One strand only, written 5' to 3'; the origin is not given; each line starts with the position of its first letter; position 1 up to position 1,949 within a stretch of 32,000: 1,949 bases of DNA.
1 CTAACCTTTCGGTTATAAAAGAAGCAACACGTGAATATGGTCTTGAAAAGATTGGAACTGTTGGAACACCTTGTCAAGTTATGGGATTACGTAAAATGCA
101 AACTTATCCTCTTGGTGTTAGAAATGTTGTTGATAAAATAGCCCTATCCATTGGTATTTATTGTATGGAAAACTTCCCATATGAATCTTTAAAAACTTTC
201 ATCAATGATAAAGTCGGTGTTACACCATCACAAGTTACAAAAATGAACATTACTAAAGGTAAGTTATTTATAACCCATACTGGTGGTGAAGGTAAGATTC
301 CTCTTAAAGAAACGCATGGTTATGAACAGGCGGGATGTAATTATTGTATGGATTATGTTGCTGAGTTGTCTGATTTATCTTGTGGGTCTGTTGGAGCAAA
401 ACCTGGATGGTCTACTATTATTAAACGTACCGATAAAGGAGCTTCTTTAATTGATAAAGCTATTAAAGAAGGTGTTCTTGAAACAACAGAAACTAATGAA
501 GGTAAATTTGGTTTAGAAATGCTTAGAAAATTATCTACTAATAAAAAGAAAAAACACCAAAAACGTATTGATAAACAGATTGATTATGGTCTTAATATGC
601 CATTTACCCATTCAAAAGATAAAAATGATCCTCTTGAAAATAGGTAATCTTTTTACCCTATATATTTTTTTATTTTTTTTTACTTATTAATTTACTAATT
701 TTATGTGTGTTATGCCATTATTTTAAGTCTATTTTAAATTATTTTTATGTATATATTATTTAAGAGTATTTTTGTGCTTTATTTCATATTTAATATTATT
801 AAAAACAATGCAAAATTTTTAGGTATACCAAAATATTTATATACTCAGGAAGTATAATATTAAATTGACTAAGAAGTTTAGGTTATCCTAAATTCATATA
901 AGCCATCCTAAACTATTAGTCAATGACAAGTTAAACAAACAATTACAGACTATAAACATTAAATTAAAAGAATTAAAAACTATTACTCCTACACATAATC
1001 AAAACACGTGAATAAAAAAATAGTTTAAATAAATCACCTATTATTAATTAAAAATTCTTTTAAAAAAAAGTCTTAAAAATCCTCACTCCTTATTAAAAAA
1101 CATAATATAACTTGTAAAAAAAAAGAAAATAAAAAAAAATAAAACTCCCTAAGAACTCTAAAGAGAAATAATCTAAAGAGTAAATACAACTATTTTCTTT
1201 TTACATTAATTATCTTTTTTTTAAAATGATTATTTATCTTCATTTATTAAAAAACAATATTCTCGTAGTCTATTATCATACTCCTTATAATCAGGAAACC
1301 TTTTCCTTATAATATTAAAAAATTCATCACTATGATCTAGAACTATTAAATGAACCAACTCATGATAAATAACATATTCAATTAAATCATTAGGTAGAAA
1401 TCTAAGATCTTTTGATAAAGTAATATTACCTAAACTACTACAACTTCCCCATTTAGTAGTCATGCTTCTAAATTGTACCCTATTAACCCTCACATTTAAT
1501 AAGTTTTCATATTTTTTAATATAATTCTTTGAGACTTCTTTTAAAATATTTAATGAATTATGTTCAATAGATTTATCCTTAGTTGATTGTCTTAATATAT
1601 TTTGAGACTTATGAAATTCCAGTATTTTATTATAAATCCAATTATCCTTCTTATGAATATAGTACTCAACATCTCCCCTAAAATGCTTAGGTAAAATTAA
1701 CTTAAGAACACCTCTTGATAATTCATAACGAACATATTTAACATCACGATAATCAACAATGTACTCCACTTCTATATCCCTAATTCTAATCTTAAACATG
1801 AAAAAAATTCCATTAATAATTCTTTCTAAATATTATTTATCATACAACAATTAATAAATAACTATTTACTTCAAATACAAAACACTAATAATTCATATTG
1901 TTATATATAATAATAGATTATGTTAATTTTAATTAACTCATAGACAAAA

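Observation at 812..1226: Two-copy, ORF-free, promoter-bearing intergenic element: candidate undescribed small-RNA gene family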

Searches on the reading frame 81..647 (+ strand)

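Call 10: search_protein_families(library=pfam, proteins=[window:81-647:+])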
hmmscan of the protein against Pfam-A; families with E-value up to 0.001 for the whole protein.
window:81-647:+ (188 aa): 1 family
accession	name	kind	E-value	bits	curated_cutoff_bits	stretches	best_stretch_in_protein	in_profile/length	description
PF04432.18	FrhB_FdhB_C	-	2.2e-41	141.7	23.3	1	1-139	14-148/150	Coenzyme F420 hydrogenase/dehydrogenase, beta subunit C terminus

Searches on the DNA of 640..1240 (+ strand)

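Call 17: search_rna_families(source=window, start=640, end=1240, threshold=evalue, max_evalue=10)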
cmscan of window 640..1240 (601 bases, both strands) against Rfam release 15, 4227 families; matches with E-value up to 10: 5.
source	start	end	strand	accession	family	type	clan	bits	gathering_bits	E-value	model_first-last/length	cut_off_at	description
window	1170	1204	+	RF04352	Plastid-psbA-4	Cis-reg;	CL00153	19.1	56.8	1.6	1-61/61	no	Plastid-psbA-4 3UTR RNA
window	961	998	-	RF01701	Cyano-1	Gene; sRNA;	-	18.4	41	1.9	1-69/69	no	Cyano-1 RNA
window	856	932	+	RF03361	mir-3136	Gene; miRNA;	-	15.4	86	5.3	1-78/78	no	mir-3136 microRNA precursor family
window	1124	1154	+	RF02925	6A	Gene; sRNA;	-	15.2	41.2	8.4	1-52/52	no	6A RNA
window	983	1032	+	RF00165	Corona_pk3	Cis-reg;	CL00117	14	35.6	4.6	1-61/61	no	Coronavirus 3' UTR pseudoknot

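Call 85: search_dna_similar(query=window:800-1230:+, collection=phages, mode=distant, max_evalue=0.001, max_rows=10)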
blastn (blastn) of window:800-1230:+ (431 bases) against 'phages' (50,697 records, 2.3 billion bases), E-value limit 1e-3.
No match.

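Call 86: search_dna_similar(query=window:800-1230:+, collection=plasmids, mode=distant, max_evalue=0.001, max_rows=10)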
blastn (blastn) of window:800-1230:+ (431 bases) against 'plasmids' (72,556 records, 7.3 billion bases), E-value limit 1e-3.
No match.

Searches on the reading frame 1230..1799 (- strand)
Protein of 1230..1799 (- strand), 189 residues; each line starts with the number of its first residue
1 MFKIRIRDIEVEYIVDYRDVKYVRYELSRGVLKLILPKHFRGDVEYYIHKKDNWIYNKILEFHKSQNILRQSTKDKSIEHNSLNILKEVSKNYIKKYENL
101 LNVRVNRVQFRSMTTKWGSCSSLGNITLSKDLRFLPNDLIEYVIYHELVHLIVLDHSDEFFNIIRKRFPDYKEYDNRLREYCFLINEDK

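Call 10: search_protein_families(library=pfam, proteins=[window:1230-1799:-])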
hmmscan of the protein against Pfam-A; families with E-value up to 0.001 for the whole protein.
window:1230-1799:- (189 aa): 2 families
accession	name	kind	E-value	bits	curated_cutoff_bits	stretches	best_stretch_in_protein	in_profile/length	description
PF01863.23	YgjP-like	-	6.9e-32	111.6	26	1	66-180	92-206/207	YgjP-like, metallopeptidase domain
PF08325.16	WLM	-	0.00098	19.7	26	0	130-166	73-109/190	WLM domain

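Call 13: find_encoding_contigs(protein=window:1230-1799:-, flank=3000, max_places=10)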
Protein window:1230-1799:- (189 aa): 24 contigs read that carry it; 3 places shown.
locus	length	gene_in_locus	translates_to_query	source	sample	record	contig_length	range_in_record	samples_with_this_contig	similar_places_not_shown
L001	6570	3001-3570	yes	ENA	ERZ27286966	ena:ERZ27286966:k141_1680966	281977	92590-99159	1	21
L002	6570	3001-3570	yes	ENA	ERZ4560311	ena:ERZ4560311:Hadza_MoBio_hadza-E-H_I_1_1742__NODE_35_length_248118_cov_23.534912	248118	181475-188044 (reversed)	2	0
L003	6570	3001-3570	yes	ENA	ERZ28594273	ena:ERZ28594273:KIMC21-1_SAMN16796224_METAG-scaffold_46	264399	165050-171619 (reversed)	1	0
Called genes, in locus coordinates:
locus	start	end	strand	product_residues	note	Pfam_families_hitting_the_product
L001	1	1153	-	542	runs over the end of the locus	PF07969:Amidohydro_3 (faint), PF01979:Amidohydro_1, PF13382:Adenine_deam_C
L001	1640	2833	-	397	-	PF00890:FAD_binding_2, PF01266:DAO (weak), PF01494:FAD_binding_3, PF03486:HI0933_like (weak), PF04820:Trp_halogenase (faint), PF12831:FAD_oxidored, PF13450:NAD_binding_8 (weak), PF22578:GGR_cat, +1 more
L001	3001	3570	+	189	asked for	PF01863:YgjP-like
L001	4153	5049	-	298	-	PF04422:FrhB_FdhB_N, PF04432:FrhB_FdhB_C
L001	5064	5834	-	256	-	PF01058:Oxidored_q6, PF12797:Fer4_2 (faint), PF00037:Fer4 (weak), PF12800:Fer4_4 (faint), PF12837:Fer4_6 (faint), PF12838:Fer4_7 (weak), PF13187:Fer4_9 (weak), PF13237:Fer4_10 (weak)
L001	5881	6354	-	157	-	PF01750:HycI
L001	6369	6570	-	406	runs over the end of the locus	PF00374:NiFeSe_Hases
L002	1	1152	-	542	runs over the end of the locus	PF07969:Amidohydro_3 (faint), PF01979:Amidohydro_1, PF13382:Adenine_deam_C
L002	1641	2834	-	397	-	PF00890:FAD_binding_2, PF01266:DAO (weak), PF01494:FAD_binding_3, PF03486:HI0933_like (weak), PF04820:Trp_halogenase (faint), PF12831:FAD_oxidored, PF13450:NAD_binding_8 (weak), PF22578:GGR_cat, +1 more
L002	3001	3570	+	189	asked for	PF01863:YgjP-like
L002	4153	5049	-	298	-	PF04422:FrhB_FdhB_N, PF04432:FrhB_FdhB_C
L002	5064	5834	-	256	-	PF01058:Oxidored_q6, PF12797:Fer4_2 (faint), PF00037:Fer4 (weak), PF12800:Fer4_4 (faint), PF12837:Fer4_6 (faint), PF12838:Fer4_7 (weak), PF13187:Fer4_9 (weak), PF13237:Fer4_10 (weak)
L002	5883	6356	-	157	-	PF01750:HycI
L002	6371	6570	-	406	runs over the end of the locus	PF00374:NiFeSe_Hases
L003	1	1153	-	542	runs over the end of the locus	PF07969:Amidohydro_3 (faint), PF01979:Amidohydro_1, PF13382:Adenine_deam_C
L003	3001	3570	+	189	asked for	PF01863:YgjP-like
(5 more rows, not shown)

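Call 59: list_cluster_members(proteins=[window:1230-1799:-, window:1966-3159:+, window:10791-11567:-])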
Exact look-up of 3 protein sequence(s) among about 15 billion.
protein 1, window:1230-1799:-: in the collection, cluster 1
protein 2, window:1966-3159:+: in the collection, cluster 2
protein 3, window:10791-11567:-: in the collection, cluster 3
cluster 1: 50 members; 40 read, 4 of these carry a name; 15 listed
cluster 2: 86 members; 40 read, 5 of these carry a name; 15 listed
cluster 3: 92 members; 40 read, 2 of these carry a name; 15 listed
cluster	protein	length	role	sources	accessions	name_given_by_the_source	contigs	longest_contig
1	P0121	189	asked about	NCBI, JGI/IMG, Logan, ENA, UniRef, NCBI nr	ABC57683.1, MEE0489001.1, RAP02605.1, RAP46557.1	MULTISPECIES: M48 metallopeptidase family protein [Methanosphaera] | predicted metal-dependent hydrolase | YgjP-like metallopeptidase domain-containing protein n=3 Tax=Methanosphaera TaxID=2316 ...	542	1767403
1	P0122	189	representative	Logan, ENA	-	-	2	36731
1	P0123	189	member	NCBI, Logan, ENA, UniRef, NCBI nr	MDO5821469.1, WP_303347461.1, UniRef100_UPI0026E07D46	M48 family metallopeptidase [Methanosphaera sp.] | M48 metallopeptidase family protein n=1 Tax=Methanosphaera sp. TaxID=2666342 ...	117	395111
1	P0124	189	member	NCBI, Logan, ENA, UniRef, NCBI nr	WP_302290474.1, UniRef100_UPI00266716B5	M48 metallopeptidase family protein [Methanosphaera stadtmanae] | M48 metallopeptidase family protein n=1 Tax=Methanosphaera stadtmanae TaxID=2317 ... | M48 family metallopeptidase [Methanosphaera stadtmanae]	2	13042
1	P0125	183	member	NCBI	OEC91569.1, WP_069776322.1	hypothetical protein A9758_06785, partial [Methanosphaera sp. A6]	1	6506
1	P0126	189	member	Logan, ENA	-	-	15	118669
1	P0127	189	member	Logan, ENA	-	-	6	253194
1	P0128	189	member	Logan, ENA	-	-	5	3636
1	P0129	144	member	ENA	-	-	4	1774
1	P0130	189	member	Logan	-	-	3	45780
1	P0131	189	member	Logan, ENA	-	-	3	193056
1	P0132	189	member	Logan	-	-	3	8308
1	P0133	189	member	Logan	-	-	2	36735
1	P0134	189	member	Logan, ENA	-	-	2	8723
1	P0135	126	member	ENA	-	-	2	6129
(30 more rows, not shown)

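Call 76: find_encoding_contigs(protein=window:1230-1799:-, flank=10000, max_places=1)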
Protein window:1230-1799:- (189 aa): 24 contigs read that carry it; 1 place shown.
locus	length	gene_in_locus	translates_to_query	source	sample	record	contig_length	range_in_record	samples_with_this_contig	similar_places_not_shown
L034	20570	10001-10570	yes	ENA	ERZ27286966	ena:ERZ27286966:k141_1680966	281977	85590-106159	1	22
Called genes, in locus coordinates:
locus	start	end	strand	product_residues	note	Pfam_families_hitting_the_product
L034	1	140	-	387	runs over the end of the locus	PF04894:Nre_N, PF04895:Nre_C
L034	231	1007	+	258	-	PF03807:F420_oxidored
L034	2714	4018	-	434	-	PF00004:AAA (faint), PF05673:DUF815, PF20720:nSTAND3 (weak)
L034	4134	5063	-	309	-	PF02540:NAD_synthase (weak), PF00958:GMP_synt_C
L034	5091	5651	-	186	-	PF00117:GATase, PF07722:Peptidase_C26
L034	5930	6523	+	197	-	PF04289:DUF447_N, PF20766:DUF447_C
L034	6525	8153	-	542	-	PF07969:Amidohydro_3 (faint), PF01979:Amidohydro_1, PF13382:Adenine_deam_C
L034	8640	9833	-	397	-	PF00890:FAD_binding_2, PF01266:DAO (weak), PF01494:FAD_binding_3, PF03486:HI0933_like (weak), PF04820:Trp_halogenase (faint), PF12831:FAD_oxidored, PF13450:NAD_binding_8 (weak), PF22578:GGR_cat, +1 more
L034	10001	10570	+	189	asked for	PF01863:YgjP-like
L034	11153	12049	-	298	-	PF04422:FrhB_FdhB_N, PF04432:FrhB_FdhB_C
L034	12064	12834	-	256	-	PF01058:Oxidored_q6, PF12797:Fer4_2 (faint), PF00037:Fer4 (weak), PF12800:Fer4_4 (faint), PF12837:Fer4_6 (faint), PF12838:Fer4_7 (weak), PF13187:Fer4_9 (weak), PF13237:Fer4_10 (weak)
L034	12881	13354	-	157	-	PF01750:HycI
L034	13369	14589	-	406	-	PF00374:NiFeSe_Hases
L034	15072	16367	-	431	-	PF00483:NTP_transferase, PF12804:NTP_transf_3, PF25084:LbH_EIF2B, PF00132:Hexapep (weak), PF25087:GMPPB_C, PF00132:Hexapep (weak)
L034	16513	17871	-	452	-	PF02878:PGM_PMM_I, PF02879:PGM_PMM_II, PF02880:PGM_PMM_III, PF00408:PGM_PMM_IV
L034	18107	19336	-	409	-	PF01676:Metalloenzyme, PF10143:PhosphMutase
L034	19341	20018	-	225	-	PF01940:DUF92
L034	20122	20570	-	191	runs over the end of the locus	PF01015:Ribosomal_S3Ae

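Call 88: find_homologous_proteins(query=L034:13369-14589:-, max_evalue=1e-80)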
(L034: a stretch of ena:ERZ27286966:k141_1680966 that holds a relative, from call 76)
Query L034:13369-14589:- (406 aa): 656 proteins with E <= 1e-80 among 8000 candidates; the best 120 are listed.
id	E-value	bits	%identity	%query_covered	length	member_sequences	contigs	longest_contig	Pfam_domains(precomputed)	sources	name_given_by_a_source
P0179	9.7e-272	919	100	100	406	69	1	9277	PF00374.25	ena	-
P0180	4.8e-256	867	92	100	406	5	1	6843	PF00374.25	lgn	-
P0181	5.2e-245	831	88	100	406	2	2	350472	PF00374.25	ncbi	ncbi:coenzyme F420 hydrogenase subunit alpha [Methanosphaera sp.]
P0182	1.6e-237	806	84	100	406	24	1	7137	PF00374.25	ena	-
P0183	4.0e-231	785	83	100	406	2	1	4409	PF00374.25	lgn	-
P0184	4.0e-228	775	83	99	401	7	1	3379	PF00374.25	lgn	-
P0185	4.9e-228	775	81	100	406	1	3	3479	PF00374.25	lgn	-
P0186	2.4e-227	772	82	100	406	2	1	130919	PF00374.25,PF27537.1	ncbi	-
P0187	3.1e-226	769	81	100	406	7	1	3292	PF00374.25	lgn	-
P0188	6.6e-225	764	80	100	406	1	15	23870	PF00374.25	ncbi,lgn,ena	-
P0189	7.1e-225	764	81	100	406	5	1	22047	PF00374.25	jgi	-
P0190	1.8e-224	763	80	100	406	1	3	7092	PF00374.25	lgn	-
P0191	2.2e-223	759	80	100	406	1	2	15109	PF00374.25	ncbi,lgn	-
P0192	2.8e-223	759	79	100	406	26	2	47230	PF00374.25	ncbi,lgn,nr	ncbi:MAG: coenzyme F420 hydrogenase subunit alpha [Methanosphaera sp. rholeuAM130]|nr:coenzyme F420 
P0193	5.3e-223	758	79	100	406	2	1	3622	PF00374.25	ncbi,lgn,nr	ncbi:MAG: coenzyme F420 hydrogenase subunit alpha [Methanosphaera sp.]|nr:coenzyme F420 hydrogenase 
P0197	2.3e-216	736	77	100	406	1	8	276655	PF00374.25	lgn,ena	-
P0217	3.2e-210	716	75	100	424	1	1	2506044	PF00374.25,PF27537.1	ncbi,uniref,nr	ncbi:coenzyme F420 hydrogenase subunit alpha [Methanosphaera sp. ISO3-F5]|uniref:coenzyme F420 hydro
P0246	1.2e-171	589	63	100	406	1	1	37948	PF00374.25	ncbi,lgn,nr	ncbi:MAG: coenzyme F420 hydrogenase subunit alpha [Methanobrevibacter sp.]|nr:coenzyme F420 hydrogen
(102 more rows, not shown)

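Call 89: find_encoding_contigs(protein=P0181, flank=10000, max_places=1)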
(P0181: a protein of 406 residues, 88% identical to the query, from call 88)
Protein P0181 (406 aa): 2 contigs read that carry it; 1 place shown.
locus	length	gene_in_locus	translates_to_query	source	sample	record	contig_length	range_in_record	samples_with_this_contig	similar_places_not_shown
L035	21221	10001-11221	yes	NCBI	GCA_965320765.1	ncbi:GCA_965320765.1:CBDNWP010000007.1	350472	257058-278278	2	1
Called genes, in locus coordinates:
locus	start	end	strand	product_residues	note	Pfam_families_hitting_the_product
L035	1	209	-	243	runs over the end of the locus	PF01884:PcrB, PF00977:His_biosynth, PF01180:DHO_dh (weak)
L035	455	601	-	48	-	PF13240:Zn_Ribbon_1 (weak)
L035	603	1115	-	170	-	PF04068:Fer4_RLI, PF04034:Ribo_biogen_C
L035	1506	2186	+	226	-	PF01976:DUF116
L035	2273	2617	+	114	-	PF09582:AnfO_nitrog (weak), PF02579:Nitro_FeMo-Co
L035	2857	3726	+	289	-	-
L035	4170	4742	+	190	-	PF01015:Ribosomal_S3Ae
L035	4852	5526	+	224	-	PF01940:DUF92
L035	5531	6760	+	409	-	PF01676:Metalloenzyme, PF10143:PhosphMutase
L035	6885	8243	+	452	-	PF02878:PGM_PMM_I, PF02879:PGM_PMM_II, PF02880:PGM_PMM_III, PF00408:PGM_PMM_IV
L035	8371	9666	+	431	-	PF00483:NTP_transferase, PF12804:NTP_transf_3, PF25084:LbH_EIF2B, PF00132:Hexapep (weak), PF25087:GMPPB_C, PF00132:Hexapep (weak)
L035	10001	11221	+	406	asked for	PF00374:NiFeSe_Hases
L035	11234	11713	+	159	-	PF01750:HycI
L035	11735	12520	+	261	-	PF01058:Oxidored_q6, PF00037:Fer4, PF12797:Fer4_2 (weak), PF12837:Fer4_6 (faint), PF13237:Fer4_10, PF12800:Fer4_4 (faint), PF12838:Fer4_7 (weak), PF13187:Fer4_9 (weak)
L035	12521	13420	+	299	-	PF04422:FrhB_FdhB_N, PF04432:FrhB_FdhB_C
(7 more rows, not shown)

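Call 90: find_encoding_contigs(protein=P0192, flank=10000, max_places=1)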
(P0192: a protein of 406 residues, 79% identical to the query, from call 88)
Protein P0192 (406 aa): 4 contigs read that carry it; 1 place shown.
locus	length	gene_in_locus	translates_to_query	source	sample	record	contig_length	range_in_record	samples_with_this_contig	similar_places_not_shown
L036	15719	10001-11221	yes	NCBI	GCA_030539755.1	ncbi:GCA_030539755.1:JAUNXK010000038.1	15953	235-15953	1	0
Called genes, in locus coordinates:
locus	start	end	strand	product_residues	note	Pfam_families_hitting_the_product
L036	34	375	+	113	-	PF09582:AnfO_nitrog (weak), PF02579:Nitro_FeMo-Co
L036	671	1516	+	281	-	-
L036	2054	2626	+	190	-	PF01015:Ribosomal_S3Ae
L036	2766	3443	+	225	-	PF01940:DUF92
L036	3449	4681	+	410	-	PF01676:Metalloenzyme, PF10143:PhosphMutase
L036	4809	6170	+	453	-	PF02878:PGM_PMM_I, PF02879:PGM_PMM_II, PF02880:PGM_PMM_III, PF00408:PGM_PMM_IV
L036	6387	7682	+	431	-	PF00483:NTP_transferase, PF12804:NTP_transf_3, PF25084:LbH_EIF2B, PF24894:Hexapep_GlmU (faint), PF00132:Hexapep (weak), PF25087:GMPPB_C, PF00132:Hexapep (weak)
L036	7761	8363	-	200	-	-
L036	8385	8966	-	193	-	-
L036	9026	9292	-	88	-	-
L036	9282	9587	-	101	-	-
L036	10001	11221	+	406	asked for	PF00374:NiFeSe_Hases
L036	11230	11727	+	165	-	PF01750:HycI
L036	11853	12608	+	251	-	PF01058:Oxidored_q6, PF00037:Fer4, PF12797:Fer4_2 (weak), PF12837:Fer4_6 (weak), PF13237:Fer4_10, PF12838:Fer4_7 (weak), PF13187:Fer4_9 (weak)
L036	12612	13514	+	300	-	PF04422:FrhB_FdhB_N, PF04432:FrhB_FdhB_C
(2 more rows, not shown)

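Call 91: find_encoding_contigs(protein=P0197, flank=10000, max_places=1)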
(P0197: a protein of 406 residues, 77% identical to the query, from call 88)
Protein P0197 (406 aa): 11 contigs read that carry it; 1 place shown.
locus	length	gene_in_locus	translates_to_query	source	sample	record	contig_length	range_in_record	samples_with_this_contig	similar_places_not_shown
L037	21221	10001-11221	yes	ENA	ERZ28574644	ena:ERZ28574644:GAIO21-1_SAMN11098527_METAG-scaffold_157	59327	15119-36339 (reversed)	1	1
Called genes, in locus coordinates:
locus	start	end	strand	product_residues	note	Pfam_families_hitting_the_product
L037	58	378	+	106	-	PF09582:AnfO_nitrog (weak), PF02579:Nitro_FeMo-Co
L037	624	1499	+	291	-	-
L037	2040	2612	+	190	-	PF01015:Ribosomal_S3Ae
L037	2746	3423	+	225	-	PF01940:DUF92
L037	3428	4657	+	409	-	PF01676:Metalloenzyme, PF10143:PhosphMutase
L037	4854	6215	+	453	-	PF02878:PGM_PMM_I, PF02879:PGM_PMM_II, PF02880:PGM_PMM_III, PF00408:PGM_PMM_IV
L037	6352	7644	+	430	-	PF00483:NTP_transferase, PF12804:NTP_transf_3, PF25084:LbH_EIF2B, PF00132:Hexapep (weak), PF25087:GMPPB_C, PF00132:Hexapep (weak)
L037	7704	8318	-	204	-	-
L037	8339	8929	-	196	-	PF27377:MTF_ORF3 (weak)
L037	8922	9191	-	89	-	-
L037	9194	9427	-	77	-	-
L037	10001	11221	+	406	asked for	PF00374:NiFeSe_Hases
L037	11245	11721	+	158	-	PF01750:HycI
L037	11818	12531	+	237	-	PF01058:Oxidored_q6, PF00037:Fer4 (weak), PF12797:Fer4_2 (weak), PF12837:Fer4_6 (faint), PF13237:Fer4_10 (weak), PF12838:Fer4_7 (weak), PF13187:Fer4_9 (weak)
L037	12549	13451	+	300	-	PF04422:FrhB_FdhB_N, PF04432:FrhB_FdhB_C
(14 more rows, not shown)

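Call 92: find_encoding_contigs(protein=P0217, flank=10000, max_places=1)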
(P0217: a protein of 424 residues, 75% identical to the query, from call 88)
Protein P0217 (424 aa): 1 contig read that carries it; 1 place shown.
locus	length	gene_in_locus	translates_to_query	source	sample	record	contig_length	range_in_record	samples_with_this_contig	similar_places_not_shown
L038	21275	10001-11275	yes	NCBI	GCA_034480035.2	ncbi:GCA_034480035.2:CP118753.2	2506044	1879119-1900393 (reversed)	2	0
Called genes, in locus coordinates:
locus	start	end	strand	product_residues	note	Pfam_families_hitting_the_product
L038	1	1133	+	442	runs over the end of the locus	-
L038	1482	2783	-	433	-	PF01554:MatE, PF01943:Polysacc_synt, PF01554:MatE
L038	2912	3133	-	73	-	-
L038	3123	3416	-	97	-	PF22600:MTPAP-like_central (weak), PF01909:NTP_transf_2, PF18765:Polbeta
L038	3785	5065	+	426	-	PF01385:OrfB_IS605, PF07282:Cas12f1-like_TNB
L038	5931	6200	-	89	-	PF05016:ParE_toxin (weak)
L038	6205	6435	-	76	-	-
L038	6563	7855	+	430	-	PF00483:NTP_transferase, PF12804:NTP_transf_3, PF14602:Hexapep_2 (faint), PF25084:LbH_EIF2B, PF25087:GMPPB_C, PF00132:Hexapep (weak)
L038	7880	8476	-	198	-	-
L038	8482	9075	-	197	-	-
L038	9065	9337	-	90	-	-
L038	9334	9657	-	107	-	-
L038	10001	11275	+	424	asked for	PF27537:HoxH (faint), PF00374:NiFeSe_Hases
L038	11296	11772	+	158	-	PF01750:HycI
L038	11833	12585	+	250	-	PF01058:Oxidored_q6, PF00037:Fer4, PF12797:Fer4_2 (weak), PF12837:Fer4_6 (faint), PF13237:Fer4_10, PF12800:Fer4_4 (faint), PF12838:Fer4_7 (weak), PF13187:Fer4_9 (weak)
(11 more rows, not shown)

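Call 93: find_encoding_contigs(protein=P0246, flank=10000, max_places=1)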
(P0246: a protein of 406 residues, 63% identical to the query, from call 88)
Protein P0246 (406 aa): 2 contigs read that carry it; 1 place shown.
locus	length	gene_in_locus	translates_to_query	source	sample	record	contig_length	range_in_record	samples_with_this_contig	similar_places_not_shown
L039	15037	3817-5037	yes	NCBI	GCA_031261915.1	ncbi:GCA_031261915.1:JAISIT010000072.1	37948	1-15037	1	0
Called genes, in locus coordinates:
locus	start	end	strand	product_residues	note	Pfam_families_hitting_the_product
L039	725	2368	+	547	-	PF13231:PMT_2 (weak)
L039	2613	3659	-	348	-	PF04055:Radical_SAM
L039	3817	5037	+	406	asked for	PF00374:NiFeSe_Hases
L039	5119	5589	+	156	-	PF01750:HycI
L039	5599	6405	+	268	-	PF12797:Fer4_2 (faint), PF01058:Oxidored_q6, PF00037:Fer4, PF12837:Fer4_6 (weak), PF13237:Fer4_10 (weak), PF12838:Fer4_7 (weak), PF13187:Fer4_9 (weak)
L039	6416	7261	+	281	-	PF04422:FrhB_FdhB_N, PF04432:FrhB_FdhB_C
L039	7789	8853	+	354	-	PF13421:Band_7_1, PF01145:Band_7, PF12773:DZR (faint), PF13240:Zn_Ribbon_1 (faint), PF13248:Zn_ribbon_3 (faint)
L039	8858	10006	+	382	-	PF11781:Zn_ribbon_RRN7 (weak)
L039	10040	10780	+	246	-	PF11781:Zn_ribbon_RRN7 (weak)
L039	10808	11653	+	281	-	PF20320:DUF6615 (faint)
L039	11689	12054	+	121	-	PF10049:DUF2283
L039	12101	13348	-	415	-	PF03453:MoeA_N, PF00994:MoCF_biosynth, PF03454:MoeA_C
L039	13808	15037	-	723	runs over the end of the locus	PF18072:FGAR-AT_linker, PF00586:AIRS, PF02769:AIRS_C, PF00586:AIRS, PF02769:AIRS_C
